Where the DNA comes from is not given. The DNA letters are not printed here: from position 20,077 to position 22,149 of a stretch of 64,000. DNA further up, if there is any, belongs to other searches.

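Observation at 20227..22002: Unusual tripartite protein: polytopic membrane domain + signal peptidase I + CAP/SCP domain, encoded on the mobile element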

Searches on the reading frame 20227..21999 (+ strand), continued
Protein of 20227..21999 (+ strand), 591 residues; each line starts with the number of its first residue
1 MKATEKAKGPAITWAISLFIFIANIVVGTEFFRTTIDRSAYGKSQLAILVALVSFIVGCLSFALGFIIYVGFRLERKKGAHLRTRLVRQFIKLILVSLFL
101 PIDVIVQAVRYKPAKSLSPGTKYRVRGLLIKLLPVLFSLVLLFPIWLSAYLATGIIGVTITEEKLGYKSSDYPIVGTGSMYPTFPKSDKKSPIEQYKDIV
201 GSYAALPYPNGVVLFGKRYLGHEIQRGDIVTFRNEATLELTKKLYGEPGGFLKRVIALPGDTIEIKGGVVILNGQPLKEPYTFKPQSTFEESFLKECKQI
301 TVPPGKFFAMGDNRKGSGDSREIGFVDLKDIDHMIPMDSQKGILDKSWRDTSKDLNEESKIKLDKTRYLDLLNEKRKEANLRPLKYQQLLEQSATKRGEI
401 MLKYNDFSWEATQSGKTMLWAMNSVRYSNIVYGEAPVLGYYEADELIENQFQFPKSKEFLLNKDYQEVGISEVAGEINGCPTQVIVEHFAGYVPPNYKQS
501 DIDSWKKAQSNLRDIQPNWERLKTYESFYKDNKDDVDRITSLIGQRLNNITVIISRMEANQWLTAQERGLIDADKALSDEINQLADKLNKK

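Call 100: find_homologous_proteins(query=L038:5917-7713:+, max_evalue=1e-100)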
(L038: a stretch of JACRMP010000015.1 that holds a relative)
Query L038:5917-7713:+ (599 aa): 784 proteins with E <= 1e-100 among 8000 candidates; the best 120 are listed.
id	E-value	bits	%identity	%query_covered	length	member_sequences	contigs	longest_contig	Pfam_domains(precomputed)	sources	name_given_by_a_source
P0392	0.0e+0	1353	100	100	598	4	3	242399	PF10502.15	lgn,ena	-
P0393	0.0e+0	1216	88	100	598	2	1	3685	PF10502.15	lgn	-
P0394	0.0e+0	1103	79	100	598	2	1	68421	PF10502.15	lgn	-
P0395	5.0e-281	951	68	98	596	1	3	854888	PF10502.15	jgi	-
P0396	1.4e-274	930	66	98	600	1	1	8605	PF10502.15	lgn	-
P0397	4.5e-272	922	71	92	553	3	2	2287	PF10502.15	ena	-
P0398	5.4e-230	783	59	98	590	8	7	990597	PF10502.15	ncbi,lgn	ncbi:MAG: signal peptidase I [Patescibacteria group bacterium]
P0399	1.2e-228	778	60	98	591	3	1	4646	PF10502.15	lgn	-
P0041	2.4e-217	741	56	100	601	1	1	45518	PF10502.15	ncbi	-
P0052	2.4e-216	738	65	78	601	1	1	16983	PF10502.15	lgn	-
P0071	9.1e-215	733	63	82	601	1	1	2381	PF10502.15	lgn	-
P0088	5.3e-214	730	54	100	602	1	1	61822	PF10502.15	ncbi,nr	ncbi:MAG: signal peptidase I [Candidatus Shapirobacteria bacterium]|nr:signal peptidase I [Candidatu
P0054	8.0e-214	729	55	100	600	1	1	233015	PF10502.15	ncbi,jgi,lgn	jgi:signal peptidase I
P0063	2.6e-212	724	62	83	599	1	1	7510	PF10502.15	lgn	-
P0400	4.6e-212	724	72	72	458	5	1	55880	PF10502.15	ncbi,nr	ncbi:MAG TPA: signal peptidase I [Patescibacteria group bacterium]|nr:signal peptidase I [Patescibac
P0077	1.2e-211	722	62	83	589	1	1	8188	PF10502.15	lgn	-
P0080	7.4e-211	720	54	98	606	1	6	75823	PF10502.15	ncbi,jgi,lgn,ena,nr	ncbi:signal peptidase I [Patescibacteria group bacterium]|nr:signal peptidase I [Patescibacteria gro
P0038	7.8e-211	720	57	97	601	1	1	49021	PF10502.15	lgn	-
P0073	2.3e-210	718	56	96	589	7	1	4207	PF10502.15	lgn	-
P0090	3.4e-210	717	54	100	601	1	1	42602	PF10502.15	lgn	-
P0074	6.0e-210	717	55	97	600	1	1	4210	PF10502.15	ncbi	-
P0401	1.6e-209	715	54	99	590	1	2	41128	PF10502.15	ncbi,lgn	-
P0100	4.4e-209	714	53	100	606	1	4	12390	PF10502.15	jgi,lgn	-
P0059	3.0e-208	711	64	78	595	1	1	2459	PF10502.15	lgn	-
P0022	3.5e-208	711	53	100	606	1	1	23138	PF10502.15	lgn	-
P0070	5.1e-207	707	56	97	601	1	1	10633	PF10502.15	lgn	-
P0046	8.0e-207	706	55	97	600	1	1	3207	PF10502.15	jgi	-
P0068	3.5e-206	704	60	83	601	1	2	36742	PF10502.15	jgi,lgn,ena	-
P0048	5.7e-206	703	52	99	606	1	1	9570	PF10502.15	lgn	-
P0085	1.4e-205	702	60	82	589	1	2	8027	PF10502.15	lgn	-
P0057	1.4e-205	702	54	97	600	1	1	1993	PF10502.15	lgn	-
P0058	1.4e-205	702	54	97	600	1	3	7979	PF10502.15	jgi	-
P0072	3.5e-205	701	60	82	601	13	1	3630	PF10502.15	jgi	-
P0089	6.3e-205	700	55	97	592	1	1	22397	PF10502.15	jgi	jgi:signal peptidase I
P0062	8.9e-205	700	60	82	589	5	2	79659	PF10502.15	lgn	-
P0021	1.8e-204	699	54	97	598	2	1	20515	PF10502.15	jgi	jgi:signal peptidase I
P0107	5.2e-204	697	54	97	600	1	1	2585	PF10502.15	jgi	jgi:signal peptidase I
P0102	6.1e-204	697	54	97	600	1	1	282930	PF10502.15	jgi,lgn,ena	-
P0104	6.6e-204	697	60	82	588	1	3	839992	PF10502.15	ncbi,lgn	-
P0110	6.9e-204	697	61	78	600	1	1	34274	PF10502.15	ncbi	-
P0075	7.6e-204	696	55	97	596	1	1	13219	PF10502.15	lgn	-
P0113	3.2e-203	694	53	100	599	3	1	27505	PF10502.15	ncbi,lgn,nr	ncbi:MAG: hypothetical protein KatS3mg096_831 [Candidatus Parcubacteria bacterium]|nr:MAG: hypotheti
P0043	3.6e-203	694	54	97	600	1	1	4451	PF10502.15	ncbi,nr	ncbi:signal peptidase I [Patescibacteria group bacterium]|nr:signal peptidase I [Patescibacteria gro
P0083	2.2e-202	692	54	97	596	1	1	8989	PF10502.15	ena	-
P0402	7.6e-202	690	54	97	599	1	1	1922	PF10502.15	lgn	-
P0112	1.9e-201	689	55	96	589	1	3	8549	PF10502.15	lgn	-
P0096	1.9e-201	689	61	79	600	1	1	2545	PF10502.15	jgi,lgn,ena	-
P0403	5.8e-201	687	61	77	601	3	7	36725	PF10502.15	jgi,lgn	-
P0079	1.6e-200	686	62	78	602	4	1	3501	PF10502.15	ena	-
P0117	4.2e-200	684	53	97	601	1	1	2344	PF10502.15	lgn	-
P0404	6.8e-200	683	62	77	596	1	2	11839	PF10502.15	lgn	-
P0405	7.1e-200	683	57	84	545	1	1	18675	PF10502.15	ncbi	-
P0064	7.7e-200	683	61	77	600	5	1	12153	PF10502.15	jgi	-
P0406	1.5e-199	682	54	96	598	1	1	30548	PF10502.15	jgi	jgi:signal peptidase I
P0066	1.5e-198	679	53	96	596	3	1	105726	PF10502.15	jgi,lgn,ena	-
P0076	1.7e-198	679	51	98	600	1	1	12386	PF10502.15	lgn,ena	-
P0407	2.6e-198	678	62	75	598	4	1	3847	PF10502.15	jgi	jgi:signal peptidase I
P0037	2.8e-198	678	53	96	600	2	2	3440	PF10502.15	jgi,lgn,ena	-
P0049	4.1e-198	678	52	98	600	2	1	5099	PF10502.15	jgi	-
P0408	1.0e-197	676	53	91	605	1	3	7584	PF10502.15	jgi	jgi:signal peptidase I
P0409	2.8e-197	675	59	77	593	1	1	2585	PF10502.15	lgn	-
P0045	1.7e-196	672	51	98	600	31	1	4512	PF10502.15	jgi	-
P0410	3.4e-196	671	51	98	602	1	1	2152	PF10502.15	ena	-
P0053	8.6e-196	670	52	98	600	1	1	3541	PF10502.15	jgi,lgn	jgi:signal peptidase I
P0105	9.8e-196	670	60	78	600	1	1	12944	PF10502.15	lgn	-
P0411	1.9e-195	669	51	97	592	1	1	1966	PF10502.15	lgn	-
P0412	2.9e-195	668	62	78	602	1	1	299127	PF10502.15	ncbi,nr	ncbi:MAG: signal peptidase I [Microgenomates group bacterium]|nr:signal peptidase I [Microgenomates 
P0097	7.1e-195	667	60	82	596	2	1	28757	PF10502.15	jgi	jgi:signal peptidase I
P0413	3.0e-194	665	52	96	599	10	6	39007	PF10502.15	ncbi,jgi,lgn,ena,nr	ncbi:MAG TPA: signal peptidase I [bacterium]|nr:signal peptidase I [bacterium]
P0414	3.2e-194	665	52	95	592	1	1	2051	PF10502.15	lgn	-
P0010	3.5e-194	665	51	97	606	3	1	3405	PF10502.15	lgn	-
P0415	3.9e-194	664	58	82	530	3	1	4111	PF10502.15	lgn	-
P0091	4.0e-194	664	54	90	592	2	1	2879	PF10502.15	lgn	-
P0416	5.4e-194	664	52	96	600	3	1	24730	PF10502.15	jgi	-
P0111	7.4e-194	663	49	98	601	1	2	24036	PF10502.15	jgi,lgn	-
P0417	3.2e-193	661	63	74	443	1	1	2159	PF10502.15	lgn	-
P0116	3.6e-193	661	52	98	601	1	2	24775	PF10502.15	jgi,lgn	jgi:signal peptidase I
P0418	3.8e-193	661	51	97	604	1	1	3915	PF10502.15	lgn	-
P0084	7.2e-193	660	59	82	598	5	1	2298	PF10502.15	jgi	-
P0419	4.1e-192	658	52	97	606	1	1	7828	PF10502.15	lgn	-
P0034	1.1e-191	656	49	99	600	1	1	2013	PF10502.15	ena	-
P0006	1.2e-191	656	50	99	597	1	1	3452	PF10502.15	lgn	-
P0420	1.3e-191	656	59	81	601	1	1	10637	PF10502.15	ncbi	ncbi:MAG: signal peptidase I [Microgenomates group bacterium]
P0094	4.9e-191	654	57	82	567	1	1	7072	PF10502.15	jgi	-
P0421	5.7e-191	654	53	97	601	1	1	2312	PF10502.15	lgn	-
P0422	7.0e-191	654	53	97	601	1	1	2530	PF10502.15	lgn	-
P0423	7.3e-191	654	51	98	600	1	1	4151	PF10502.15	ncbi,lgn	-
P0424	9.1e-191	653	56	84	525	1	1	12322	PF10502.15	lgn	-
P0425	2.1e-190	652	52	97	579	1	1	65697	PF10502.15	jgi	jgi:signal peptidase I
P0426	2.2e-190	652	54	91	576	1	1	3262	PF10502.15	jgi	jgi:signal peptidase I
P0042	2.3e-190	652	57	79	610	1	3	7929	PF10502.15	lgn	-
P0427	5.8e-190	651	51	97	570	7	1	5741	PF10502.15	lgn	-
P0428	4.5e-189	648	50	97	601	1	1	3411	PF10502.15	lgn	-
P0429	5.3e-189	647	51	97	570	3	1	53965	PF10502.15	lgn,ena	-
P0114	3.0e-188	645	50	96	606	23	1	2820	PF10502.15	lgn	-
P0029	3.2e-188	645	50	97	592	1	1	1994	PF10502.15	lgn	-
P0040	7.6e-188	644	49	97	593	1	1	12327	PF10502.15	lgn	-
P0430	8.4e-188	643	61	76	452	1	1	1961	PF10502.15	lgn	-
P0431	9.7e-188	643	55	82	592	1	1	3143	PF10502.15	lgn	-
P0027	2.3e-187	642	51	97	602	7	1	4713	PF10502.15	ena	-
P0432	2.7e-187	642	49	98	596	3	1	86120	PF10502.15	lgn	-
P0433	4.1e-187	641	48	97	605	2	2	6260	PF10502.15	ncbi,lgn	-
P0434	1.2e-185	636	52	92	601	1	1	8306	PF10502.15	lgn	-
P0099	7.8e-185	634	50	96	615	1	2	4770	PF10502.15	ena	-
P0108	1.0e-184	633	50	96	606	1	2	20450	PF10502.15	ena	-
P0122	1.2e-184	633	49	100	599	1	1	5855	PF10502.15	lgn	-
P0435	2.1e-184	632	57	84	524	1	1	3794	PF10502.15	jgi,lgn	-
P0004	2.5e-184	632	50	97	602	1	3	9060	PF10502.15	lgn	-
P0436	3.8e-184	631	55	83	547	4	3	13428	PF10502.15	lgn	-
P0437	5.7e-184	631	48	98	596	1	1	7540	PF10502.15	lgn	-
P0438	7.2e-184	630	56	83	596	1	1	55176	PF10502.15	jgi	jgi:signal peptidase I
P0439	1.0e-183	630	51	92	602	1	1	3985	PF10502.15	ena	-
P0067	1.4e-183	630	54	83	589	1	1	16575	PF10502.15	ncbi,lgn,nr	ncbi:MAG: signal peptidase I [Patescibacteria group bacterium]|nr:signal peptidase I [Patescibacteri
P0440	1.4e-183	630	50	98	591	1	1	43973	PF10502.15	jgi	jgi:signal peptidase I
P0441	1.8e-183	629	48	96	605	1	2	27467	PF10502.15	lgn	-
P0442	2.2e-183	629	50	97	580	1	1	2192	PF10502.15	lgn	-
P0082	2.6e-183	629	50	98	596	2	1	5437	PF10502.15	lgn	-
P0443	4.2e-183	628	51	89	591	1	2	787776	PF10502.15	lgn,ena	-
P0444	5.4e-183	628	50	97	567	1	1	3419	PF10502.15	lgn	-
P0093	1.6e-182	626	58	74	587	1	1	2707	PF10502.15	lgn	-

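Call 102: search_dna_similar(query=window:20227-21999:+, collection=phages, mode=protein, max_rows=10)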
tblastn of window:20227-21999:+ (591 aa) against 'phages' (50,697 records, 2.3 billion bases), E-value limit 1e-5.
Records with a match: 16; places in all: 16; records where one place covers at least 80% of the query: 0.
Best place of each record, by identity: <60% 16.
By first word of the organism name: Bacteriophage 6; Enterococcus 6; Listeria 4.
By host as written in the record: - 9; Listeria monocytogenes 4; Enterococcus faecalis 3.
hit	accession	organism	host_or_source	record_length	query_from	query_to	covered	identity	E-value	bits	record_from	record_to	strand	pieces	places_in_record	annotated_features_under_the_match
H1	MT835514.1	Bacteriophage sp.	human fecal samples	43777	213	348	23%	35.1%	4e-8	63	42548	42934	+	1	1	record has no annotation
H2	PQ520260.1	Enterococcus phage IME_EF3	-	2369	168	335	28%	27.6%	6e-7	59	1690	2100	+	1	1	record has no annotation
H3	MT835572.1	Bacteriophage sp.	human fecal samples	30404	225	329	18%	42.2%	2e-9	67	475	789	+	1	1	record has no annotation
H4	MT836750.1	Bacteriophage sp.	human fecal samples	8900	221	331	19%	39.7%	3e-8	63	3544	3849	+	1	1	record has no annotation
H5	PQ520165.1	Enterococcus phage IME_EF3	-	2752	223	331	18%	40.2%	1e-8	64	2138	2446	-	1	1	record has no annotation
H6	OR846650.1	Enterococcus phage Efs 1-1-1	Enterococcus faecalis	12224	223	331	18%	40.2%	2e-8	64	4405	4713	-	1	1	record has no annotation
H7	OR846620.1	Enterococcus phage Efs 1-1-1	Enterococcus faecalis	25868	168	335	28%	26.0%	1e-6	57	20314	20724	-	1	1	record has no annotation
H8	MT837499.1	Bacteriophage sp.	human fecal samples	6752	212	321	19%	36.1%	7e-9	65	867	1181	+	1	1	record has no annotation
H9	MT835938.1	Bacteriophage sp.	human fecal samples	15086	225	331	18%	35.0%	2e-6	57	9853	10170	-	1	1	record has no annotation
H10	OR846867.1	Listeria phage LM 4-11-1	Listeria monocytogenes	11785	216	327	19%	30.1%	3e-6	57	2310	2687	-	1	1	record has no annotation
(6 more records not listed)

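Call 103: search_dna_similar(query=window:20227-21999:+, collection=plasmids, mode=protein, max_rows=10)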
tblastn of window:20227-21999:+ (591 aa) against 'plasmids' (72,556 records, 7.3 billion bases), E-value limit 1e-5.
Records with a match: 299; places in all: 323; records where one place covers at least 80% of the query: 0.
Best place of each record, by identity: <60% 299.
By first word of the organism name: Bacillus 159; Staphylococcus 41; Clostridium 20; Lactobacillus 8; Enterococcus 7; Azospirillum 7; Parageobacillus 5; Pseudomonas 4; Sinorhizobium 4; Paraclostridium 4; and 26 more.
By predicted mobility (MOB-suite, as given by PLSDB): non-mobilizable 113; conjugative 95; mobilizable 91.
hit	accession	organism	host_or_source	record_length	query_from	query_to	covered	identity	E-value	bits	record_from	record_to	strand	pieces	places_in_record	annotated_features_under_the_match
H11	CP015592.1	Bacillus cereus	whole organism,garden soil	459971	181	332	26%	37.3%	1e-6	60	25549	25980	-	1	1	none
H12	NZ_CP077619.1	Clostridium estertheticum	single colony,bovine feces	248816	146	332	32%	30.0%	5e-6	57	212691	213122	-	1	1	lepB: signal peptidase I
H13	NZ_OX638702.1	Pseudomonas aeruginosa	Homo sapiens,blood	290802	154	331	30%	30.7%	5e-10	71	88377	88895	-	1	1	lepB: signal peptidase I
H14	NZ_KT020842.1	Clostridium perfringens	canine,Pure culture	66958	196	337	24%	37.4%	6e-8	64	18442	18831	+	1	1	lepB: signal peptidase I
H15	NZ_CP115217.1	Pseudomonas aeruginosa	Homo sapiens,culture samples from human ...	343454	170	331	27%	32.8%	4e-8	64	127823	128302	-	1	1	lepB: signal peptidase I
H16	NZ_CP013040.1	Clostridium perfringens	canine,Pure culture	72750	196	332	23%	38.7%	1e-9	69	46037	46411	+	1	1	lepB: signal peptidase I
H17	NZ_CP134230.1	Clostridium perfringens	Canis lupus familiaris,bacterial ...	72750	196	332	23%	38.7%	1e-9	69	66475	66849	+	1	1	lepB: signal peptidase I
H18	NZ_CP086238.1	Clostridium estertheticum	single colony,bovine feces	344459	175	331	27%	31.9%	2e-6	59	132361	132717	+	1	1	lepB: signal peptidase I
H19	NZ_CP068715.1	Staphylococcus shinii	whole organism,Saeng-gimol meju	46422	146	331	31%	26.9%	1e-7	62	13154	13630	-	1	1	lepB: signal peptidase I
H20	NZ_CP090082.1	Bacillus cereus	cell culture,Contaminated soil sample ...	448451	199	335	23%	36.4%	7e-10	70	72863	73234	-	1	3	lepB: signal peptidase I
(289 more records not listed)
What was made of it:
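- Carriage of ordinary lepB on mobile elements is common (299 plasmids, 16 phage records; calls 102, 103).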
